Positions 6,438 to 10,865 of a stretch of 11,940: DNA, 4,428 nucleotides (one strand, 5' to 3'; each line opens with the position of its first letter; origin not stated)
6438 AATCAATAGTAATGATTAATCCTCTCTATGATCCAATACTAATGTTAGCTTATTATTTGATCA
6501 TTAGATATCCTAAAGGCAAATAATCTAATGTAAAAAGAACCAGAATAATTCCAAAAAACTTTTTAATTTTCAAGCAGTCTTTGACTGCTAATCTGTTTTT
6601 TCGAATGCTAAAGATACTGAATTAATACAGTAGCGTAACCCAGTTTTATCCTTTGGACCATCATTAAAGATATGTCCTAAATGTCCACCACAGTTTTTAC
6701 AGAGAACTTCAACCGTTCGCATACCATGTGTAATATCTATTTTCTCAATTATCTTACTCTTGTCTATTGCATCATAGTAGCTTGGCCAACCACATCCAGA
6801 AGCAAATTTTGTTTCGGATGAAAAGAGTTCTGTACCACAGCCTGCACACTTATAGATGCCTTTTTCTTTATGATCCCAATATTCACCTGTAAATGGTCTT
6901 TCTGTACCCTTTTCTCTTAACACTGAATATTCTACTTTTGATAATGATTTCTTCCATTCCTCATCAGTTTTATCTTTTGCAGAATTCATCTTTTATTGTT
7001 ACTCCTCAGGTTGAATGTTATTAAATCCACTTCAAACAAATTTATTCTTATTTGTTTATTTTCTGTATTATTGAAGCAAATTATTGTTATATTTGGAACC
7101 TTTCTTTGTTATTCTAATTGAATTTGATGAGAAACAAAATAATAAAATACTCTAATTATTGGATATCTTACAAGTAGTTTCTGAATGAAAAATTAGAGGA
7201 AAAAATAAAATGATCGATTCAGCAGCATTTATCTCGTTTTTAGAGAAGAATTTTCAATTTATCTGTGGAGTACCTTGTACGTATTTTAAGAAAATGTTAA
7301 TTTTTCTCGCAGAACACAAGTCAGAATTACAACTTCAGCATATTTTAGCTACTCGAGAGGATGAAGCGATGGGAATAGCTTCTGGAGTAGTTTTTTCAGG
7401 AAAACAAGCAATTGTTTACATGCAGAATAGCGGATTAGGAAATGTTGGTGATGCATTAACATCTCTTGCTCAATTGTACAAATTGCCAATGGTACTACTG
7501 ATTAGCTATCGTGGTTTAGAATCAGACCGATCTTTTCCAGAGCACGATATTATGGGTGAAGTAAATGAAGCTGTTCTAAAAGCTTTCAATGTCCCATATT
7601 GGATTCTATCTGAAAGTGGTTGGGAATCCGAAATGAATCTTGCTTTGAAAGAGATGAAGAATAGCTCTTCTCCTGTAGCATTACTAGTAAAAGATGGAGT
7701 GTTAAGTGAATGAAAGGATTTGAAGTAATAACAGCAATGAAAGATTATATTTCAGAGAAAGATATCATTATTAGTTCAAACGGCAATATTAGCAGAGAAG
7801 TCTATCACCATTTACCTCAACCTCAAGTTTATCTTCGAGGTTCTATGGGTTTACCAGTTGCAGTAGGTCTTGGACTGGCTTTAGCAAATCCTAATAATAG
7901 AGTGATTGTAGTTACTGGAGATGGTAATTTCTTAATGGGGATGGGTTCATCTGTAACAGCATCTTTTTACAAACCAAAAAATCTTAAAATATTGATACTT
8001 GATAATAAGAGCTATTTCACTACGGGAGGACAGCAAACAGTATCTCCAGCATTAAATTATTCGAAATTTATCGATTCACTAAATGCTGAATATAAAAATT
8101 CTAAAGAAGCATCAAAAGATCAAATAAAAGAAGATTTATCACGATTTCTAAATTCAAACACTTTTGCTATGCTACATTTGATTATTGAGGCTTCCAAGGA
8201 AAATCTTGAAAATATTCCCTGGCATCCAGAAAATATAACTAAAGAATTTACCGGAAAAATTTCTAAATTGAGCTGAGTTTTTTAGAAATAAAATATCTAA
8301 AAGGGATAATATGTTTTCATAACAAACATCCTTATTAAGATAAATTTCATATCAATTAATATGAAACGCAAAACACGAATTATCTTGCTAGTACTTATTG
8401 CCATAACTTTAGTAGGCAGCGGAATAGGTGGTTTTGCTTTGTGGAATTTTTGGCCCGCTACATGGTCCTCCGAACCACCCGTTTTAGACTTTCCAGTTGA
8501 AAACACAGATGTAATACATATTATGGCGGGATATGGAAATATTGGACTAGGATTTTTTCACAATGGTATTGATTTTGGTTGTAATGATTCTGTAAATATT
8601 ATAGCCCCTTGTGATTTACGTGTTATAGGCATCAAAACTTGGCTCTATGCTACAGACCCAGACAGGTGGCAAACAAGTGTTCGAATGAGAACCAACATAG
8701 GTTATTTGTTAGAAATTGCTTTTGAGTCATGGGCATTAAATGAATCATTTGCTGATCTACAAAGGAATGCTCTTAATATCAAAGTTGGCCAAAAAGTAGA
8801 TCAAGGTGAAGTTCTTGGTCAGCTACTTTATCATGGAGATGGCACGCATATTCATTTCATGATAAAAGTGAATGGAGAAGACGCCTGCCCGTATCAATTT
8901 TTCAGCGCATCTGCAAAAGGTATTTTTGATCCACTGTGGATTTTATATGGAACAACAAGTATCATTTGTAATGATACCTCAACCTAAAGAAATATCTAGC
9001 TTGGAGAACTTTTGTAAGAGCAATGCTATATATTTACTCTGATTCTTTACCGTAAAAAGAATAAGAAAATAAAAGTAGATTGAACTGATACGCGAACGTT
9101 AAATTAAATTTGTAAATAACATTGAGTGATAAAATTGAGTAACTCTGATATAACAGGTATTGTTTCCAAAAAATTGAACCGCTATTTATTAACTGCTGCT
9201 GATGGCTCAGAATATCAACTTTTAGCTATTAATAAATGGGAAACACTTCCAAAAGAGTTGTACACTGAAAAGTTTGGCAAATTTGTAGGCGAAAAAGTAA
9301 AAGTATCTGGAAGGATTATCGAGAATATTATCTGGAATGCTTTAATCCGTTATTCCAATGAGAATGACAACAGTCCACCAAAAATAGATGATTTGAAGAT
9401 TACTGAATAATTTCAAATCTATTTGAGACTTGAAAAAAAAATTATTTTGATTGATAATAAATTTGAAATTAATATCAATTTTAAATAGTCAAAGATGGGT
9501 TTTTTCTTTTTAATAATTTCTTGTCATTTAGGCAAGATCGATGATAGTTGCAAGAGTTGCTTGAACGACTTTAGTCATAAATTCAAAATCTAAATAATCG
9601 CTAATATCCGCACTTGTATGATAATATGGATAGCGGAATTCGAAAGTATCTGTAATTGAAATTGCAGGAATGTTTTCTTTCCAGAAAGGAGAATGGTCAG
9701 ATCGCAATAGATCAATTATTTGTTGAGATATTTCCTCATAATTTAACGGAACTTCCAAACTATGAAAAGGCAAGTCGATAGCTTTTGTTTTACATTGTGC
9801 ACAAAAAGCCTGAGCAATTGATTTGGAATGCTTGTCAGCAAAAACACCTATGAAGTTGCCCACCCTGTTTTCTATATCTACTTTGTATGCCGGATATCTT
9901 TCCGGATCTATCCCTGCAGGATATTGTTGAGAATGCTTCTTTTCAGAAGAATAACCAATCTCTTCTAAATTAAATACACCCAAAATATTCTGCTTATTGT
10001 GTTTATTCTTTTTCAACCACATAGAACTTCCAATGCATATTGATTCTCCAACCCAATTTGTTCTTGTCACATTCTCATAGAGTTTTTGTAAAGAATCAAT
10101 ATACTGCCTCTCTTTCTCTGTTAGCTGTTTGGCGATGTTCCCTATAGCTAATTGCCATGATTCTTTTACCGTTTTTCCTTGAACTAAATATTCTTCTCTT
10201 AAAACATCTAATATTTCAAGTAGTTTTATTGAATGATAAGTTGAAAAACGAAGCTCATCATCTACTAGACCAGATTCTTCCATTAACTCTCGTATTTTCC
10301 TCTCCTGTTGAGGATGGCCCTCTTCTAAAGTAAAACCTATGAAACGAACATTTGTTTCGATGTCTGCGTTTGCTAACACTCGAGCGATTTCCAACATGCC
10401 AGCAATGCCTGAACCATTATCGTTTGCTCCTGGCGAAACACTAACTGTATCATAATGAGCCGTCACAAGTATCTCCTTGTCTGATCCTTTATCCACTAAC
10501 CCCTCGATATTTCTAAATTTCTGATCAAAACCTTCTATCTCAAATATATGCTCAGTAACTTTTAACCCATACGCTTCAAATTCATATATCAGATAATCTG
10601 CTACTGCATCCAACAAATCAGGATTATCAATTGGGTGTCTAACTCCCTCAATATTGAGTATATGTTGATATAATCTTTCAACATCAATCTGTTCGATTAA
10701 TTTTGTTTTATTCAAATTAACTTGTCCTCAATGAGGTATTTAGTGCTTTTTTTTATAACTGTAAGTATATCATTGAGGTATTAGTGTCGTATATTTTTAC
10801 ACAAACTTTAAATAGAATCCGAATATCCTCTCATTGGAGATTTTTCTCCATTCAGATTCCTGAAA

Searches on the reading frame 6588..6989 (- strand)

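Call 9: search_protein_families(library=pfam, proteins=[window:6588-6989:-])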
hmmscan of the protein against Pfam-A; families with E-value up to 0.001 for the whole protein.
window:6588-6989:- (133 aa): 2 families
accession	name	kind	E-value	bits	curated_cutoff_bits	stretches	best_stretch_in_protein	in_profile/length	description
PF01641.26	SelR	-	2.5e-53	179.4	24.9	1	16-130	1-115/116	SelR domain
PF24046.1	At4g08330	-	0.00011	22.7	27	0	90-115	74-99/129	At4g08330 beta-tent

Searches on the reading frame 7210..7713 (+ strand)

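Call 9: search_protein_families(library=pfam, proteins=[window:7210-7713:+])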
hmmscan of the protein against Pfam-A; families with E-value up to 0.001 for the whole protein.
window:7210-7713:+ (167 aa): 1 family
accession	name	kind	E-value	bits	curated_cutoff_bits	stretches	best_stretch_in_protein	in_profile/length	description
PF02776.23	TPP_enzyme_N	-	4.2e-07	30.2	26.8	1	6-105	6-104/119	Thiamine pyrophosphate enzyme, N-terminal TPP binding domain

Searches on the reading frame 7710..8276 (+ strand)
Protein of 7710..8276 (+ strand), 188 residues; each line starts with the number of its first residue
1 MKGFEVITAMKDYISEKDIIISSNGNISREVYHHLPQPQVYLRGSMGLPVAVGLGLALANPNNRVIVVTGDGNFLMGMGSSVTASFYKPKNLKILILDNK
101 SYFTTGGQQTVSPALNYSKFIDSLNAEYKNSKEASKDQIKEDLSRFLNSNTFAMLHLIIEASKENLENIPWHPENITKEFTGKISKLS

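Call 9: search_protein_families(library=pfam, proteins=[window:7710-8276:+])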
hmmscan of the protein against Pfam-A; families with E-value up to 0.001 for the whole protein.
window:7710-8276:+ (188 aa): 1 family
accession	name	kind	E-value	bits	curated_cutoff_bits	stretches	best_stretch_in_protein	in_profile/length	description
PF02775.26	TPP_enzyme_C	-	2.5e-16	60.3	21.9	1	38-154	18-148/151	Thiamine pyrophosphate enzyme, C-terminal TPP binding domain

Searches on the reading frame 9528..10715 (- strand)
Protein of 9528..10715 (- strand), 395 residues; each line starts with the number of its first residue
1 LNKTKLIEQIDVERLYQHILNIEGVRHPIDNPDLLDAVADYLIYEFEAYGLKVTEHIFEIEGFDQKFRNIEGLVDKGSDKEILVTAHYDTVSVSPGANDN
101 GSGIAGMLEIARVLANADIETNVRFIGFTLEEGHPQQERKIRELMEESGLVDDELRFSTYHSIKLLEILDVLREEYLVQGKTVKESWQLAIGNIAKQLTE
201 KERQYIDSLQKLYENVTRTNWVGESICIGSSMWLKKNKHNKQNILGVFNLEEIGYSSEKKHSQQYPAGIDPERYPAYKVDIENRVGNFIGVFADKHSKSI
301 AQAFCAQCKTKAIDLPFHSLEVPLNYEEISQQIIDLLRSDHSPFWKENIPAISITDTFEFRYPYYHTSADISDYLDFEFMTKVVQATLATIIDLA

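Call 9: search_protein_families(library=pfam, proteins=[window:9528-10715:-])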
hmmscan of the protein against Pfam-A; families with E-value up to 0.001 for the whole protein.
window:9528-10715:- (395 aa): 2 families
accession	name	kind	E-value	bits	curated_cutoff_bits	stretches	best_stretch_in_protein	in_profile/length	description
PF04389.22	Peptidase_M28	-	2.8e-29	102.7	21.3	2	76-133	9-68/193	Peptidase family M28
PF16254.10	DUF4910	-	3.5e-07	29.8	26.6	0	348-389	198-239/247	Domain of unknown function (DUF4910)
